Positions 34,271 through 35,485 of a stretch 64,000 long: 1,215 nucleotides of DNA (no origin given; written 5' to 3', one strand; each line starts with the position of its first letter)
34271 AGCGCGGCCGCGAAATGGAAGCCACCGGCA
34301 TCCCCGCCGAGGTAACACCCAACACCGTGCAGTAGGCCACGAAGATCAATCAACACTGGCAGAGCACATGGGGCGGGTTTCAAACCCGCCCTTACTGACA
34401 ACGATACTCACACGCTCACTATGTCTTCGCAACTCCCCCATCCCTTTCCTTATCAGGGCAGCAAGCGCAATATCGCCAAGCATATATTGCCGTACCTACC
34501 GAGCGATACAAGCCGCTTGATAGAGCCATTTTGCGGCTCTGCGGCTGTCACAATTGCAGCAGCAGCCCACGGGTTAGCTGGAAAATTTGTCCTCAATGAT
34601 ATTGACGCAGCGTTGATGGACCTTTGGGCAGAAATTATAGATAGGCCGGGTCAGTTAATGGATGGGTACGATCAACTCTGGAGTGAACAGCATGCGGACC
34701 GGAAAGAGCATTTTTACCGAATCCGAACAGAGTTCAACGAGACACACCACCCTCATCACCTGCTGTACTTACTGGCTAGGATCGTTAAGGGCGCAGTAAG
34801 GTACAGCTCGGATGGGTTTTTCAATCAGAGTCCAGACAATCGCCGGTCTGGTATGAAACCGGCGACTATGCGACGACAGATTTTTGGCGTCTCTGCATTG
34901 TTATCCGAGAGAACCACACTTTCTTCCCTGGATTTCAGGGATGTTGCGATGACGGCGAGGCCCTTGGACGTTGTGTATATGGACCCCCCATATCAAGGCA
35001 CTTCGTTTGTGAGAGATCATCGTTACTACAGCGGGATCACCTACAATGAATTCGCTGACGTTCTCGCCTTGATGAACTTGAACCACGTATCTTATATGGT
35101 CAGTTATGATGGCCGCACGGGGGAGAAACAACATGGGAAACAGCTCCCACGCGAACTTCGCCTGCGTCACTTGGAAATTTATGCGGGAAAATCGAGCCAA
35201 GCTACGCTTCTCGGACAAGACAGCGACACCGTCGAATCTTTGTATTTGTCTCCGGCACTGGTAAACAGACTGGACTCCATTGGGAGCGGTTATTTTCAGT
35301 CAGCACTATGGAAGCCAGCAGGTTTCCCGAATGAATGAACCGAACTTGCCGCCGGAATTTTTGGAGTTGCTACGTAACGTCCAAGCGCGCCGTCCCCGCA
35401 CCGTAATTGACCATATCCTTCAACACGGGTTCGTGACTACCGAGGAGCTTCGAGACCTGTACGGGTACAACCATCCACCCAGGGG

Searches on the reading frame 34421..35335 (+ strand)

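Call 102: search_protein_families(library=pfam, proteins=[window:34421-35335:+], max_evalue=0.01)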
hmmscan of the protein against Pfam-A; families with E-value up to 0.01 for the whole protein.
window:34421-35335:+ (305 aa): 3 families
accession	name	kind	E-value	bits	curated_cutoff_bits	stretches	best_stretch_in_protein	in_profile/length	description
PF02086.21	MethyltransfD12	-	8.8e-32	111.2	22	1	11-224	1-218/253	D12 class N6 adenine-specific DNA methyltransferase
PF03602.21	Cons_hypoth95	-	0.00045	20.4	24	0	171-195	103-127/182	Conserved hypothetical protein 95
PF01170.24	UPF0020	-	0.0059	16.8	22.3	0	29-50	28-49/197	RMKL-like, methyltransferase domain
